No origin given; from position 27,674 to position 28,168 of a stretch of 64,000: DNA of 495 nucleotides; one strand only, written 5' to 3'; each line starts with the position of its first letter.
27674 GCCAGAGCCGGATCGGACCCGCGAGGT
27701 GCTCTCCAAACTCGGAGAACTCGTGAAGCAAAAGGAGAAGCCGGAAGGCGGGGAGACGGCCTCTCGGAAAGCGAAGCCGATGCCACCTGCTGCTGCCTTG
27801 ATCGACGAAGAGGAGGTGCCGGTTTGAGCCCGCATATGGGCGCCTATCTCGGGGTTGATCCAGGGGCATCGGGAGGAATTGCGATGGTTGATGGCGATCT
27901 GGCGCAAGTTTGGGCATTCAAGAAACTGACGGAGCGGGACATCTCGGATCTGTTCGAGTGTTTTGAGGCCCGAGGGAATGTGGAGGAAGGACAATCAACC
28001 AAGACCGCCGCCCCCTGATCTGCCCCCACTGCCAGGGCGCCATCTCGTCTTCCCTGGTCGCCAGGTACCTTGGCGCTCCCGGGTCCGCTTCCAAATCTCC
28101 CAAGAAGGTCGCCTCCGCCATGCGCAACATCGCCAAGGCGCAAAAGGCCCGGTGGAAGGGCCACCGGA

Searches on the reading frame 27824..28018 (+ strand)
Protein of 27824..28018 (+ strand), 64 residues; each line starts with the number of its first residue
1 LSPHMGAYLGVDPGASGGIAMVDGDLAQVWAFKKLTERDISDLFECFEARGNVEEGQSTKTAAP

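Call 4: search_protein_families(library=pfam, proteins=[window:27824-28018:+], max_evalue=1)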
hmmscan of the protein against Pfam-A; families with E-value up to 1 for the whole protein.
window:27824-28018:+ (64 aa): 3 families
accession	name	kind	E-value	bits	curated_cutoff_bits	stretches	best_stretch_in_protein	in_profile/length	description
PF04312.18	DUF460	-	0.02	15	28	1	9-42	34-69/135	Protein of unknown function (DUF460)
PF19167.5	DUF5849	-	0.12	12.5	26.9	1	5-34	69-99/200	Family of unknown function (DUF5849)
PF05171.18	HemS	-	0.22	11.9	24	1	24-52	77-105/128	Haemin-degrading HemS.ChuX domain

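Call 5: search_protein_families(library=phrogs, proteins=[window:27824-28018:+], max_evalue=0.1)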
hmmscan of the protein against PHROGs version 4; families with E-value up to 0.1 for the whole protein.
window:27824-28018:+ (64 aa): 1 family
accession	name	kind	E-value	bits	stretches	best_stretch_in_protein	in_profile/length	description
phrog_1770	-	DNA, RNA and nucleotide metabolism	0.0029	18.6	1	5-39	3-37/158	Holliday junction resolvase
